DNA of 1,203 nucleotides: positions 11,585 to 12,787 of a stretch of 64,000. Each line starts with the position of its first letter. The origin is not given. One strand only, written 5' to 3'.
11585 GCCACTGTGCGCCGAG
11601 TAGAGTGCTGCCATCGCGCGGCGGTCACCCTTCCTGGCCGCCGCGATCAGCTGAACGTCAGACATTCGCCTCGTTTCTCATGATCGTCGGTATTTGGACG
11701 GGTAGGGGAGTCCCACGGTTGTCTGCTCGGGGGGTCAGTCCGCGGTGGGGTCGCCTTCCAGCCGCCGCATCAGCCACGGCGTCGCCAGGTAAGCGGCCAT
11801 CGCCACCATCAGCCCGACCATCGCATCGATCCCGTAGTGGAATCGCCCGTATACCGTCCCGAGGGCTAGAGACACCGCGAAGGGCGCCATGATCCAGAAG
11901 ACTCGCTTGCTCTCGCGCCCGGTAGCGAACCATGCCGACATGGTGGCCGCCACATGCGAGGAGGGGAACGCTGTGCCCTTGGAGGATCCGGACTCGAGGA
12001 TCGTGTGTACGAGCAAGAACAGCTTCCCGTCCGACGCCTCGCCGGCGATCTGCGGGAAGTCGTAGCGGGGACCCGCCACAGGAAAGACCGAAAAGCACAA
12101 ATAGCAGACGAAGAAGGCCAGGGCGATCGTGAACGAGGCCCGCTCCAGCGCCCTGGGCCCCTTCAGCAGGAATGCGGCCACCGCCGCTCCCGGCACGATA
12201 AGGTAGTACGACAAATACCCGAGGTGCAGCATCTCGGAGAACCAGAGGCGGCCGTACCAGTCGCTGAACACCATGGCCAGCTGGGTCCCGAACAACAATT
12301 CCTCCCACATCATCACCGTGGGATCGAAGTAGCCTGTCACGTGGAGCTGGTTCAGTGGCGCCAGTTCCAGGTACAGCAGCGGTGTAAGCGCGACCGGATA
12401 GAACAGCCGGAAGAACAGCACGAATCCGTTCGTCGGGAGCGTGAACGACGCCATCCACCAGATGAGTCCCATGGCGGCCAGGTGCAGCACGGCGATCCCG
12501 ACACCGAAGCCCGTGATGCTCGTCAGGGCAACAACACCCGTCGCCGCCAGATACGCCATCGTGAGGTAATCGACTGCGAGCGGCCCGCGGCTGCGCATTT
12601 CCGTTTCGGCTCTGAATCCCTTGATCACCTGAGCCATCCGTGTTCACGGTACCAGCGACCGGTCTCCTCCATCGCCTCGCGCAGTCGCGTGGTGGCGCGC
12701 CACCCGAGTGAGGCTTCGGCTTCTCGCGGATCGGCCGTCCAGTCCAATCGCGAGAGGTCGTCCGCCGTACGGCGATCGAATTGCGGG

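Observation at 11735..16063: Tightly coupled sphingolipid-type biosynthetic operon: Spt, candidate ceramide synthase, reductase, SMS-like head-group transferase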

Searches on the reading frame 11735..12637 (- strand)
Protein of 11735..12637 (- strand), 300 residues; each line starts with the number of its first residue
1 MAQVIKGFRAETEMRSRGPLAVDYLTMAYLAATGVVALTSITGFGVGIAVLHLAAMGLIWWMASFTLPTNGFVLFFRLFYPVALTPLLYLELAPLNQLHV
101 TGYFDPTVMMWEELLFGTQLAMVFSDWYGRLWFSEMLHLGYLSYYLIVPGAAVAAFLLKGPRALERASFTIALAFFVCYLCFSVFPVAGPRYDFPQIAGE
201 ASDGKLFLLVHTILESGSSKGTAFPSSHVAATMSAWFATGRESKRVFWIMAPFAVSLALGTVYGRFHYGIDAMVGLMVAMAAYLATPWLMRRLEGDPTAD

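Call 3: search_protein_families(library=pfam, proteins=[window:11735-12637:-], max_evalue=0.01)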
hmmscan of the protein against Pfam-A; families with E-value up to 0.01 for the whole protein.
window:11735-12637:- (300 aa): 3 families
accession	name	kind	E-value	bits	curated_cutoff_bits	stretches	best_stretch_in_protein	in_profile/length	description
PF14378.12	PAP2_3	-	4.1e-15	56.5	27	1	129-284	24-189/190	PAP2 superfamily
PF01569.27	PAP2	-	6e-05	23.2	27.2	1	214-291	47-126/130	PAP2 superfamily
PF14360.12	PAP2_C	-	0.00022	22.1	27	1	226-283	8-69/74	PAP2 superfamily C-terminal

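Call 4: search_protein_families(library=ncbifam, proteins=[window:11735-12637:-], max_evalue=0.01)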
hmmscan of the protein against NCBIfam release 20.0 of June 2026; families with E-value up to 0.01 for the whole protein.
window:11735-12637:- (300 aa): 0 families

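Call 35: search_solved_structures(query=window:11735-12637:-, max_evalue=10, show_alignments=3)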
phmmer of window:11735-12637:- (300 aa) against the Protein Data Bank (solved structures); distinct sequences matched with E-value up to 10: 1.
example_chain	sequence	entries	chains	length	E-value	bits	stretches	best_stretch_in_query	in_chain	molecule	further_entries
9lhs_A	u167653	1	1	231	0.25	14.1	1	21-71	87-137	DUF3494 domain-containing protein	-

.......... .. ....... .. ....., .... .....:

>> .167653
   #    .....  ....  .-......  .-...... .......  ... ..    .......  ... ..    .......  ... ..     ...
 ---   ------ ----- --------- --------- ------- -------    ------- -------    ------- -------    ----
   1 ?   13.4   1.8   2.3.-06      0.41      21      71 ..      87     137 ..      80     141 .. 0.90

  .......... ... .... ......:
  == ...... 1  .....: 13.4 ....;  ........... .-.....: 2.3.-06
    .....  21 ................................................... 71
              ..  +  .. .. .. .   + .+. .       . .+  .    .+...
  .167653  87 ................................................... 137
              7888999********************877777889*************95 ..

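Call 38: find_homologous_proteins(query=window:11735-12637:-)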
Query window:11735-12637:- (300 aa): 2040 proteins with E <= 0.001 among 8000 candidates; the best 120 are listed.
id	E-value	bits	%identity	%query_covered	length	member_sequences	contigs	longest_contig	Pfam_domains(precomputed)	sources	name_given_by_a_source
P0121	3.4e-193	659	100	100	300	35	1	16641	PF14378.13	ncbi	-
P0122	1.4e-165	568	85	100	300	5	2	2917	PF14378.13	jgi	jgi:membrane-associated phospholipid phosphatase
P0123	1.5e-162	558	87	99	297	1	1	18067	PF14378.13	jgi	-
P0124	1.8e-161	555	82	99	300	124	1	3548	PF14378.13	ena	-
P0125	4.4e-160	550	84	98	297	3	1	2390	PF14378.13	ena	-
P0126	2.9e-159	547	82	99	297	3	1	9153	PF14378.13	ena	-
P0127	7.0e-159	546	81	100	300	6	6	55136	PF14378.13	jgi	jgi:membrane-associated phospholipid phosphatase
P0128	9.8e-159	546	82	100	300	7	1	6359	PF14378.13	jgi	jgi:membrane-associated phospholipid phosphatase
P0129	2.0e-157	541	81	99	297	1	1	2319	PF14378.13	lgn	-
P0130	5.8e-157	540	81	99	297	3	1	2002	PF14378.13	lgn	-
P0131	9.9e-157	539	81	99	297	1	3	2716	PF14378.13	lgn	-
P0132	2.4e-155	535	80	98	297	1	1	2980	PF14378.13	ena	-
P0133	2.5e-154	531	80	100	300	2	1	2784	PF14378.13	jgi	-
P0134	2.5e-154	531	80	98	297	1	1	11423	PF14378.13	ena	-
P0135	3.0e-154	531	80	98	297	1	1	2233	PF14378.13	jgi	jgi:membrane-associated phospholipid phosphatase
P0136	5.4e-154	530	80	98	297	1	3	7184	PF14378.13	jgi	jgi:membrane-associated phospholipid phosphatase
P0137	6.0e-154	530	80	98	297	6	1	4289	PF14378.13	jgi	-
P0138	8.9e-154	529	80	98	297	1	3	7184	PF14378.13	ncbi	-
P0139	1.3e-153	529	80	99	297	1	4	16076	PF14378.13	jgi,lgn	-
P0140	2.6e-153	528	79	100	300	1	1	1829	PF14378.13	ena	-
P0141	1.3e-152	526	79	99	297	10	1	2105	PF14378.13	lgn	-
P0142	6.2e-150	517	80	98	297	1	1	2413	PF14378.13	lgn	-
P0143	1.2e-149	516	79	99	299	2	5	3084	PF14378.13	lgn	-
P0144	1.4e-149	516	80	94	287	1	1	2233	PF14378.13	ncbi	-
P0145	1.5e-149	516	83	94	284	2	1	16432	PF14378.13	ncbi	-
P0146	3.4e-149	514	79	98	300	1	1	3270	PF14378.13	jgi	jgi:membrane-associated phospholipid phosphatase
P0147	7.2e-149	513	77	97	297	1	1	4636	PF14378.13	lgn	-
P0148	8.5e-149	513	80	96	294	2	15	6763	PF14378.13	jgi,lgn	-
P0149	3.5e-148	511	80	97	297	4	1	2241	PF14378.13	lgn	-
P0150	4.3e-148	511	78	99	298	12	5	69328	PF14378.13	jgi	jgi:membrane-associated phospholipid phosphatase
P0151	4.8e-148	511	80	94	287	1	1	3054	PF14378.13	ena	-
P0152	1.4e-147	509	80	96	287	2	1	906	PF14378.13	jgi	-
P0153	1.6e-147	509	76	98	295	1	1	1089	PF14378.13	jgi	-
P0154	2.1e-144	499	75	99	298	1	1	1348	PF14378.13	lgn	-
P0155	1.9e-143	496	75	100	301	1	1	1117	PF14378.13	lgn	-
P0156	8.6e-142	490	80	93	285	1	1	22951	PF14378.13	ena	-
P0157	2.6e-140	485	74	99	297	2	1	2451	PF14378.13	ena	-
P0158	1.5e-122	427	68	94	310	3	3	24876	PF14378.13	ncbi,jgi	jgi:membrane-associated phospholipid phosphatase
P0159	3.7e-117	409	64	99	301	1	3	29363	PF14378.13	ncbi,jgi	jgi:membrane-associated phospholipid phosphatase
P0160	1.0e-114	401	83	70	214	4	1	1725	PF14378.13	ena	-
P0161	6.5e-108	379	62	96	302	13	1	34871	PF14378.13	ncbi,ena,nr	ncbi:MAG: phosphatase PAP2 family protein [marine benthic group bacterium]|nr:phosphatase PAP2 famil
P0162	3.3e-107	377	88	64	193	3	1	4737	PF14378.13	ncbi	ncbi:MAG: phosphatase PAP2 family protein, partial [Gemmatimonadales bacterium]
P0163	1.4e-106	374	83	67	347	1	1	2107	PF14378.13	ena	-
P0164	4.9e-106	373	60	97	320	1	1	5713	PF14378.13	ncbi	ncbi:MAG: phosphatase PAP2 family protein [Gemmatimonadota bacterium]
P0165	1.1e-105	372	61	92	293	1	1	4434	PF14378.13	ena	-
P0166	1.3e-104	368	61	95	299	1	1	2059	PF14378.13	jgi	jgi:membrane-associated phospholipid phosphatase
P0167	1.8e-104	368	59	99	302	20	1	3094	PF01569.28,PF14378.13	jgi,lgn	jgi:membrane-associated phospholipid phosphatase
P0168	2.4e-104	367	61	93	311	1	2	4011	PF01569.28,PF14378.13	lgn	-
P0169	4.7e-104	366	62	93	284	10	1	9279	PF01569.28,PF14378.13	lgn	-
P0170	9.5e-104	365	59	99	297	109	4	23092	PF14378.13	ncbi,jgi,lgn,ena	-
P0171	1.3e-103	365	60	92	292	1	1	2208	PF14378.13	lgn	-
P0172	4.5e-103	363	59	94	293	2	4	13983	PF14378.13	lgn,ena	-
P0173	5.0e-103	363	59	99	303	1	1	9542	PF14378.13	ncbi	-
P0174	8.2e-103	362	61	93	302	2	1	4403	PF14378.13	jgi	jgi:membrane-associated phospholipid phosphatase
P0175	1.2e-102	362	61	92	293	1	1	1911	PF14378.13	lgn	-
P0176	2.0e-101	358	59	94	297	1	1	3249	PF14378.13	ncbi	-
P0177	2.7e-101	357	59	94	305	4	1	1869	PF14378.13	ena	-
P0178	2.7e-101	357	60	95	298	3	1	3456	PF14378.13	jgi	-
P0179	3.8e-101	357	58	99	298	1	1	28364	PF14378.13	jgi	jgi:membrane-associated phospholipid phosphatase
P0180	4.4e-101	356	59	96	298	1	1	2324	PF14378.13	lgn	-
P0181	7.0e-101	356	57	96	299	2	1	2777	PF14378.13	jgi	jgi:membrane-associated phospholipid phosphatase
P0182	8.5e-101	356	57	99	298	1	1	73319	PF14378.13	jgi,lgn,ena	-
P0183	2.0e-100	354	59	94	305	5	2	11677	PF14378.13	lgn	-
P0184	5.0e-100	353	62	91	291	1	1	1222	PF14378.13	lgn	-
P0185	5.7e-100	353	62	91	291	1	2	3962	PF14378.13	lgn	-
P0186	5.8e-100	353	62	91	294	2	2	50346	PF14378.13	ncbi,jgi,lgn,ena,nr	ncbi:MAG: phosphatase PAP2 family protein [Gemmatimonadota bacterium]|nr:phosphatase PAP2 family pro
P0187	1.2e-99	352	59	92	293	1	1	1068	PF14378.13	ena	-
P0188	2.3e-99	351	59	98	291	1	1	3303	PF14378.13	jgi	jgi:membrane-associated phospholipid phosphatase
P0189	2.5e-99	351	62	91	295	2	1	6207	PF14378.13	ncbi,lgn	ncbi:MAG: phosphatase PAP2 family protein [Gemmatimonadota bacterium]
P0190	4.4e-99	350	56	88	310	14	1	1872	PF14378.13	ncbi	-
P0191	7.0e-99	349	62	91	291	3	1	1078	PF01569.28,PF14378.13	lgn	-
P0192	1.6e-98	348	59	92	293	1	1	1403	PF01569.28,PF14378.13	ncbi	-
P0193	1.8e-98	348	60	91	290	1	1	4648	PF14378.13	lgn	-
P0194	2.4e-98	347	58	92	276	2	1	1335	PF14378.13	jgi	-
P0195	4.3e-98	347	60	92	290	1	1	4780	PF01569.28,PF14378.13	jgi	jgi:membrane-associated phospholipid phosphatase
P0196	5.6e-98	346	59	92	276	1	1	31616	PF14378.13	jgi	jgi:membrane-associated phospholipid phosphatase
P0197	9.4e-98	346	61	91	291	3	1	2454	PF01569.28,PF14378.13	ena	-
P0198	1.2e-97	345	61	83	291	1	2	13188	PF14378.13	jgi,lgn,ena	-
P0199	1.8e-97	345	61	86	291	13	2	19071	PF14378.13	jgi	-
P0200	2.0e-97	344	60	91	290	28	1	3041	PF01569.28,PF14378.13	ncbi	-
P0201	2.2e-97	344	59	91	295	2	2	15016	PF14378.13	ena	-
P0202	2.4e-97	344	56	98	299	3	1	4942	PF14378.13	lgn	-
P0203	1.1e-96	342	60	86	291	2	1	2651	PF14378.13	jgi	-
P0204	3.1e-96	341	60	90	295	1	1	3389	PF14378.13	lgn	-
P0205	5.1e-96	340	62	90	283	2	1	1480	PF14378.13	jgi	jgi:membrane-associated phospholipid phosphatase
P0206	7.4e-96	339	58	92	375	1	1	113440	PF14378.13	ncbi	ncbi:MAG: phosphatase PAP2 family protein [Gemmatimonadota bacterium]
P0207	8.8e-96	339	60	91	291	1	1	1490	PF01569.28,PF14378.13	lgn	-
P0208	1.5e-95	338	58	94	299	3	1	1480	PF14378.13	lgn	-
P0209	1.5e-95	338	58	95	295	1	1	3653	PF14378.13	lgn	-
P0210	3.2e-95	337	57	96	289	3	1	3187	PF14378.13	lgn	-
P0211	3.4e-95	337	59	92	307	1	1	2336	PF14378.13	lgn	-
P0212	5.1e-95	337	59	92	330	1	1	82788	PF14378.13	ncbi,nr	ncbi:MAG: phosphatase PAP2 family protein [Gemmatimonadota bacterium]|nr:phosphatase PAP2 family pro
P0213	5.9e-95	336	61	93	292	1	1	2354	PF14378.13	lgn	-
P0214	6.2e-95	336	59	92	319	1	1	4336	PF01569.28,PF14378.13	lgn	-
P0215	7.0e-95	336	59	86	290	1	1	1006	PF14378.13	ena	-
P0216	9.6e-95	336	61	91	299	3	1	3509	PF14378.13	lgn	-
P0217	2.5e-94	334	57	93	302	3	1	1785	PF14378.13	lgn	-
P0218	5.8e-94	333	59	92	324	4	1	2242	PF01569.28,PF14378.13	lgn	-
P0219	8.4e-94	333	58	92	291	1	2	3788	PF14378.13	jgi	jgi:membrane-associated phospholipid phosphatase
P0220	1.4e-93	332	59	91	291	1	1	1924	PF14378.13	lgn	-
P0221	1.9e-93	331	59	88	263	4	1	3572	PF14378.13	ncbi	ncbi:MAG: phosphatase PAP2 family protein, partial [Gemmatimonadota bacterium]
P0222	2.1e-93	331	56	96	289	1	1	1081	PF14378.13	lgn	-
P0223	2.9e-93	331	59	93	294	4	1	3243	PF01569.28,PF14378.13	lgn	-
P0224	6.2e-93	330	58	96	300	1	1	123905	PF01569.28,PF14378.13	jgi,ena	-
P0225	6.5e-93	330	59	93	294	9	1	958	PF01569.28,PF14378.13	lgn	-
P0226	1.1e-92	329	57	98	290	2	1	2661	PF01569.28,PF14378.13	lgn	-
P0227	2.8e-92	328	59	93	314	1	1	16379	PF14378.13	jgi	-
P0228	4.3e-92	327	57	93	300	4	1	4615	PF14378.13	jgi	jgi:membrane-associated phospholipid phosphatase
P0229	8.5e-92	326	56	96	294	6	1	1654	PF01569.28,PF14378.13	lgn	-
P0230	1.4e-91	325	59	92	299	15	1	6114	PF14378.13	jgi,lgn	jgi:membrane-associated phospholipid phosphatase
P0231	1.7e-91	325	59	92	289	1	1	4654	PF01569.28,PF14378.13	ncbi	ncbi:MAG: phosphatase PAP2 family protein [Gemmatimonadota bacterium]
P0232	3.0e-91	324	58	93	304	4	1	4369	PF01569.28,PF14378.13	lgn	-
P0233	3.4e-91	324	58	93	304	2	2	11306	PF01569.28,PF14378.13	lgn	-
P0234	4.2e-91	324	58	90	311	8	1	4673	PF14378.13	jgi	jgi:membrane-associated phospholipid phosphatase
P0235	7.5e-91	323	58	90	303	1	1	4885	PF01569.28,PF14378.13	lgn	-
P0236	8.0e-91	323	59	91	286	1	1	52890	PF14378.13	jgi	jgi:membrane-associated phospholipid phosphatase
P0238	1.8e-89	318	56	98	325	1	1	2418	PF01569.28,PF14378.13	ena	-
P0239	1.1e-88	316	56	93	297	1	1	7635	PF01569.28,PF14378.13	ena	-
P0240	3.2e-88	314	58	90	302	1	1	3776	PF14378.13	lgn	-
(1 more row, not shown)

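Call 39: find_encoding_contigs(protein=P0206, flank=8000, max_places=2)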
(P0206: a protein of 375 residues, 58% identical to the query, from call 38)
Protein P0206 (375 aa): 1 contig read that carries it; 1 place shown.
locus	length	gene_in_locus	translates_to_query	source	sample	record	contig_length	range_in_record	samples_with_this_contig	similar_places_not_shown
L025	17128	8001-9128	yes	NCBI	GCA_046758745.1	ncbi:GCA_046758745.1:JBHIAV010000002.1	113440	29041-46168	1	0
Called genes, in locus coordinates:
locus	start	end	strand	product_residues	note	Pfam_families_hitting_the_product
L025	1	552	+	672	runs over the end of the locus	PF00694:Aconitase_C, PF00330:Aconitase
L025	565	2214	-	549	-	PF01734:Patatin, PF11856:DUF3376 (weak)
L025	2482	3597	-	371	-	PF01551:Peptidase_M23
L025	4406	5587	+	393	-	PF00155:Aminotran_1_2, PF01212:Beta_elim_lyase (faint)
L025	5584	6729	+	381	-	PF13480:Acetyltransf_6 (faint), PF00583:Acetyltransf_1 (faint)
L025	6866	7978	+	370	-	PF01073:3Beta_HSD, PF01370:Epimerase, PF04321:RmlD_sub_bind, PF05368:NmrA, PF13460:NAD_binding_10, PF07993:NAD_binding_4, PF01073:3Beta_HSD, PF01370:Epimerase, +3 more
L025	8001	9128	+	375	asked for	PF14378:PAP2_3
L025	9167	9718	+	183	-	PF07638:Sigma70_ECF (weak), PF04542:Sigma70_r2, PF08281:Sigma70_r4_2, PF04545:Sigma70_r4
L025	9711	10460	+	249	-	-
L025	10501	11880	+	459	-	PF00595:PDZ (faint), PF14685:PDZ_Tricorn (faint), PF17820:PDZ_6, PF13180:PDZ_2, PF17820:PDZ_6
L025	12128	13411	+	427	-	PF04443:LuxE (faint)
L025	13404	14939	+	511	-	PF05893:LuxC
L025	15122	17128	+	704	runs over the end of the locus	PF01433:Peptidase_M1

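Call 40: find_encoding_contigs(protein=P0224, flank=8000, max_places=2)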
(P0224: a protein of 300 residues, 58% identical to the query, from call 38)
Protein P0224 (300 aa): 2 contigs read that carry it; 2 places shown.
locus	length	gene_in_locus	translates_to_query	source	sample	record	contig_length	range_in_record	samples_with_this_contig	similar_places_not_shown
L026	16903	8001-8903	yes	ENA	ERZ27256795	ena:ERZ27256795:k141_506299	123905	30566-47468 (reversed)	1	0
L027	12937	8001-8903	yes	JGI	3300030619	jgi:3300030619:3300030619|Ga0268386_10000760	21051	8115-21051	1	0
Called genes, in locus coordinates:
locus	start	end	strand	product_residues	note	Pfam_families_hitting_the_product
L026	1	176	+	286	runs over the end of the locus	PF01370:Epimerase, PF05368:NmrA, PF13460:NAD_binding_10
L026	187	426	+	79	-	PF08271:Zn_Ribbon_TF (faint)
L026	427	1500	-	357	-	PF02805:Ada_Zn_binding, PF12833:HTH_18, PF01035:DNA_binding_1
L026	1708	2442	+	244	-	PF04402:SIMPL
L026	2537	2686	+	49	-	-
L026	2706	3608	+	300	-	PF02129:Peptidase_S15 (weak), PF12146:Hydrolase_4, PF00561:Abhydrolase_1, PF12697:Abhydrolase_6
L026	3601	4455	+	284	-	PF01966:HD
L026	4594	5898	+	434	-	PF00155:Aminotran_1_2, PF01212:Beta_elim_lyase (weak)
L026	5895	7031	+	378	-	PF13480:Acetyltransf_6 (faint), PF00583:Acetyltransf_1 (faint)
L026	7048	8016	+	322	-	PF01073:3Beta_HSD, PF01370:Epimerase, PF02719:Polysacc_synt_2 (faint), PF04321:RmlD_sub_bind, PF05368:NmrA, PF07993:NAD_binding_4 (faint), PF13460:NAD_binding_10, PF16363:GDP_Man_Dehyd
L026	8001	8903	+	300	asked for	PF14378:PAP2_3, PF01569:PAP2 (weak)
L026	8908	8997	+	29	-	-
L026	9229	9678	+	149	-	-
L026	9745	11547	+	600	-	PF00069:Pkinase, PF07714:PK_Tyr_Ser-Thr, PF03704:BTAD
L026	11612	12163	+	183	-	PF07638:Sigma70_ECF (weak), PF04542:Sigma70_r2, PF08281:Sigma70_r4_2, PF04545:Sigma70_r4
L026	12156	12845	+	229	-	-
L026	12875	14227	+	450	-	PF00595:PDZ (faint), PF13180:PDZ_2 (weak), PF17820:PDZ_6 (weak)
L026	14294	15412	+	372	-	PF04443:LuxE (weak)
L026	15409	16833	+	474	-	PF05893:LuxC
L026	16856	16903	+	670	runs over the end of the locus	PF01433:Peptidase_M1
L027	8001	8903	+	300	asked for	PF14378:PAP2_3, PF01569:PAP2 (weak)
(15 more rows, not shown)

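Call 41: find_encoding_contigs(protein=P0182, flank=8000, max_places=2)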
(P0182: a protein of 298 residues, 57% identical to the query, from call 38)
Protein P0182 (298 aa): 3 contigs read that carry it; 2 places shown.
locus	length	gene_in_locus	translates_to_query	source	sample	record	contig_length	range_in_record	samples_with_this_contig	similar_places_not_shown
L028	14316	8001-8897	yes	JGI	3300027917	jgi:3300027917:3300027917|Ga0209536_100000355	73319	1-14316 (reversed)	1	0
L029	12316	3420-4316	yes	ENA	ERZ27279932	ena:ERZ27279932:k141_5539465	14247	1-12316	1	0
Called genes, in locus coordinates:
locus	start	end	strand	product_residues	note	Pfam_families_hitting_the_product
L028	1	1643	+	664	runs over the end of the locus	PF00694:Aconitase_C, PF00330:Aconitase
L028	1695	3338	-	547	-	PF01734:Patatin, PF11856:DUF3376 (weak)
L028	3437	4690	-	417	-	PF01551:Peptidase_M23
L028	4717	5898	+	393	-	PF00155:Aminotran_1_2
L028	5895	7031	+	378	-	PF00583:Acetyltransf_1 (faint)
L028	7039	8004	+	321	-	PF01073:3Beta_HSD, PF01370:Epimerase, PF02719:Polysacc_synt_2, PF04321:RmlD_sub_bind, PF05368:NmrA, PF07993:NAD_binding_4 (faint), PF13460:NAD_binding_10, PF16363:GDP_Man_Dehyd (weak)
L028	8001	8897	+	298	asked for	PF14378:PAP2_3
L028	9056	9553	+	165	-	PF04542:Sigma70_r2, PF07638:Sigma70_ECF (weak), PF08281:Sigma70_r4_2, PF04545:Sigma70_r4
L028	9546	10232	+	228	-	-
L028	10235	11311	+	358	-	PF00595:PDZ (faint), PF17820:PDZ_6 (weak), PF13180:PDZ_2, PF17820:PDZ_6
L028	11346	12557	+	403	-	PF04443:LuxE (faint)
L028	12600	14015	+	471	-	PF05893:LuxC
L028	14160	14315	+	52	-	?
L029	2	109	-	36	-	?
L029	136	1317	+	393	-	PF00155:Aminotran_1_2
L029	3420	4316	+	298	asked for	PF14378:PAP2_3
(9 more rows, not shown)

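Call 44: search_solved_structures(query=A1, max_evalue=10, show_alignments=4)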
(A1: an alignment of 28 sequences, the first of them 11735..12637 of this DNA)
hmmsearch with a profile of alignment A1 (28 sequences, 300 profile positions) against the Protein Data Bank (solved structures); distinct sequences matched with E-value up to 10: 1.
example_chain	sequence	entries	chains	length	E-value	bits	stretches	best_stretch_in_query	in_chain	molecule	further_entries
7ue2_A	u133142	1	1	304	1.2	11.8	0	228-259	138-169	RPB_PLP3_R6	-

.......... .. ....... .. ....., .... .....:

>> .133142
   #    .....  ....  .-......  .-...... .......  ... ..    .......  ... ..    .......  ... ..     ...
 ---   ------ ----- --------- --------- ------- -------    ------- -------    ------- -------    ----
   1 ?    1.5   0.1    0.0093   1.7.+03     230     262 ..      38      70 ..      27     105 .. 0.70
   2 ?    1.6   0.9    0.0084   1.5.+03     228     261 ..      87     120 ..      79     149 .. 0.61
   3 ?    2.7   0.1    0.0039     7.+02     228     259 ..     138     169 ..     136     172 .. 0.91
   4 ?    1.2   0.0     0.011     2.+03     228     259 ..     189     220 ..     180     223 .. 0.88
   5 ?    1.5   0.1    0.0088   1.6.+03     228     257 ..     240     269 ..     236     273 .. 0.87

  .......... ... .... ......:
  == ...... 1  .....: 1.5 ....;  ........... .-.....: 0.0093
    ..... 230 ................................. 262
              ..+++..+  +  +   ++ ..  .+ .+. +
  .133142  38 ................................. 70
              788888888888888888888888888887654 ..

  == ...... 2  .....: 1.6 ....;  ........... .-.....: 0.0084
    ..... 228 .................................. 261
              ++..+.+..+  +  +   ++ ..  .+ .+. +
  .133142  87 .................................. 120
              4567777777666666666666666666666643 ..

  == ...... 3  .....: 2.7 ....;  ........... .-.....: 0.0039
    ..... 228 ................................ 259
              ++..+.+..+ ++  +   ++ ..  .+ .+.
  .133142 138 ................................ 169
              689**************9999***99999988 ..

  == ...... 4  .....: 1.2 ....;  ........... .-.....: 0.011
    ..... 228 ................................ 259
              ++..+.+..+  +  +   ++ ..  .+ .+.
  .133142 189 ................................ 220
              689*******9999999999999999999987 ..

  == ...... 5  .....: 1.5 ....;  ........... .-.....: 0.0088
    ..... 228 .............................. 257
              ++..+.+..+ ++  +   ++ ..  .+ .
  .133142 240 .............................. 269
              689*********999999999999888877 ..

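Call 52: predict_structure(alignment_id=A1)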
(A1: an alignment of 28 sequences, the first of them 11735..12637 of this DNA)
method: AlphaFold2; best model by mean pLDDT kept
length: 300 residues; sequences in the alignment: 28
mean_pLDDT: 78.3   pTM: 0.80
mean pLDDT of the five models: 78.3, 77.7, 75.7, 74.0, 73.4
residues with pLDDT >= 90: 120; 70-90: 80; 50-70: 78; < 50: 22
segments of 3 or more residues with pLDDT < 50: 1-3, 188-195, 217-222
pLDDT, mean of each block of 10 residues (from residue 1): 51 67 96 92 91 97 90 95 85 73 56 61 54 66 80 94 95 93 63 52 74 57 71 92 92 85 62 91 96 79
secondary structure, 60 per line:
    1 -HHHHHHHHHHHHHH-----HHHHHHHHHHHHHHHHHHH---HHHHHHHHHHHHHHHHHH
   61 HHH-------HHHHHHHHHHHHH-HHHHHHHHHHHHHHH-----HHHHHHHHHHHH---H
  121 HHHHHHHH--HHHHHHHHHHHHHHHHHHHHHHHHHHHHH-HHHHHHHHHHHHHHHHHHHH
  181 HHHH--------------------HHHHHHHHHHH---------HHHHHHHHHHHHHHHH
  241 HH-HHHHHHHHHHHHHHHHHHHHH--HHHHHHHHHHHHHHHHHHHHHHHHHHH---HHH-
elements in order: H2-15 H21-39 H43-63 H71-83 H85-99 H105-116 H120-128 H131-159 H161-184 H205-215 H225-242 H244-264 H267-293
